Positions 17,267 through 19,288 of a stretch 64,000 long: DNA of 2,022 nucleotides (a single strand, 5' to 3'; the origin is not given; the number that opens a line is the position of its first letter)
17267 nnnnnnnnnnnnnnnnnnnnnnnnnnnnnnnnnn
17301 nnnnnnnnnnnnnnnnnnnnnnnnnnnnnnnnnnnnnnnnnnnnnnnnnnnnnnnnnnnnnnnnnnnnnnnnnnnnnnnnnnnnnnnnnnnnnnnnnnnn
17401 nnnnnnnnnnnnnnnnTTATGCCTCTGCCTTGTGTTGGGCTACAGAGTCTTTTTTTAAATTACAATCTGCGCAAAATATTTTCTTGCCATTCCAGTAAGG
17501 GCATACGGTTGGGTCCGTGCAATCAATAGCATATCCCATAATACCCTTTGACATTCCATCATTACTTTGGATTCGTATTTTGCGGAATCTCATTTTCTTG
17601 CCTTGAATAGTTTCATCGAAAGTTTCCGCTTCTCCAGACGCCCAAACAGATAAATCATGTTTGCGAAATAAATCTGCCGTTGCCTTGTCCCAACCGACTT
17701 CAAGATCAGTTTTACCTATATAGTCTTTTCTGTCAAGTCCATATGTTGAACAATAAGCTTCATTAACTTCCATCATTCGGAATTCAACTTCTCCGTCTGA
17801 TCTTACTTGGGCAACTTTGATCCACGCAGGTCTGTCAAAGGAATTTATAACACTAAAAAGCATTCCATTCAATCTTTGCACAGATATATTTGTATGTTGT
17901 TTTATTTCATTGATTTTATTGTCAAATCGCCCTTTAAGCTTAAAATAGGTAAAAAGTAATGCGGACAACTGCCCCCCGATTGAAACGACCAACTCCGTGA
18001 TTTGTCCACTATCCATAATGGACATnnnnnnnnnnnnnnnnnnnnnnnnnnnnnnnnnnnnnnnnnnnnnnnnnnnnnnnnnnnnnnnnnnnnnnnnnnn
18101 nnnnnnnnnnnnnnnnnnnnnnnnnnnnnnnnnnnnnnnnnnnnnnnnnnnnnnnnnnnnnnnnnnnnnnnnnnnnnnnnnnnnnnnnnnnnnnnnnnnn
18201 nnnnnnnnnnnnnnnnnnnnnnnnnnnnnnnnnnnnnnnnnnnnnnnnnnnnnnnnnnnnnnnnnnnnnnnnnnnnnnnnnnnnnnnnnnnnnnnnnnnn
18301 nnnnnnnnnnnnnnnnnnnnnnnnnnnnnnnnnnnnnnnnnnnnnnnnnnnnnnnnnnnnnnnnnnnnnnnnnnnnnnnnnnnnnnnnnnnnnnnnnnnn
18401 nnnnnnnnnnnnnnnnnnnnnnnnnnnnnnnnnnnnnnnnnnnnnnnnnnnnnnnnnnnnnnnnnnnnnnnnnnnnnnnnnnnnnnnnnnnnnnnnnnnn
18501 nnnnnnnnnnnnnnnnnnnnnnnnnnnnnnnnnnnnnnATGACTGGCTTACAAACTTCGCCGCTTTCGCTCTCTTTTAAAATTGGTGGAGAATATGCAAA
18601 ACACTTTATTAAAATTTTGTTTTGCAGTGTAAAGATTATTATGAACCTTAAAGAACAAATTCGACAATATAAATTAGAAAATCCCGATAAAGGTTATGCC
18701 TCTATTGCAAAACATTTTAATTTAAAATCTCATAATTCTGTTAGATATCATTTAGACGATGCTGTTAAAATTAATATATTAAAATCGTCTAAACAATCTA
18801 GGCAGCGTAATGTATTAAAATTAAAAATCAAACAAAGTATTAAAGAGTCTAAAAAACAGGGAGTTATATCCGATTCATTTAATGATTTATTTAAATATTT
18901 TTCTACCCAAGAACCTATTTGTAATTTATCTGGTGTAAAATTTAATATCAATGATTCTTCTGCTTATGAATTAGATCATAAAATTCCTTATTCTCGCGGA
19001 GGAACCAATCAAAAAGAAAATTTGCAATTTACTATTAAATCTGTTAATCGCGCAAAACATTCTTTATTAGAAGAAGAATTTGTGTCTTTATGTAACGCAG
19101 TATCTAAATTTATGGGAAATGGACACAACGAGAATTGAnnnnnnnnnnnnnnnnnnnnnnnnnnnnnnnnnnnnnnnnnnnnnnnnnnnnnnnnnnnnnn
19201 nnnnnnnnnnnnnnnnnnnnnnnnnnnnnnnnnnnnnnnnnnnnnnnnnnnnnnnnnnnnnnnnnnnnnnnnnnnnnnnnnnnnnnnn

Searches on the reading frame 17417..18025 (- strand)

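Call 85: search_protein_families(library=pfam, max_evalue=0.001, proteins=[window:17417-18025:-])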
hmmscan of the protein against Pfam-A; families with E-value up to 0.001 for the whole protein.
window:17417-18025:- (202 aa): 1 family
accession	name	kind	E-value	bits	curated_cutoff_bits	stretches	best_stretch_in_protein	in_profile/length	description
PF08448.16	PAS_4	-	0.00013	22.6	23.1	1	81-171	14-107/110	PAS fold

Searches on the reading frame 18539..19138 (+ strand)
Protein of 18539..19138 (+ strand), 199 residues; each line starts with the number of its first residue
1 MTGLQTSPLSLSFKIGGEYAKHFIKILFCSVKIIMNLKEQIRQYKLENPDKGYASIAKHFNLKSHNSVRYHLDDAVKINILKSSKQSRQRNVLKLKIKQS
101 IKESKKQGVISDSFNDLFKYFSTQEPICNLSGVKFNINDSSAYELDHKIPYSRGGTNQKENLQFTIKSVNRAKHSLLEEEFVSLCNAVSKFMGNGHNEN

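Call 85: search_protein_families(library=pfam, max_evalue=0.001, proteins=[window:18539-19138:+])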
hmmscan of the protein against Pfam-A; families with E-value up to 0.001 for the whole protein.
window:18539-19138:+ (199 aa): 2 families
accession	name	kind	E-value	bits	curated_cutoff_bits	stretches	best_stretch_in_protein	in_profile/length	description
PF13395.12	HNH_4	-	5.5e-06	26.7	22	1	131-174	4-49/54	HNH endonuclease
PF01844.29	HNH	-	3.4e-05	24.3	21.4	1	138-175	9-46/47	HNH endonuclease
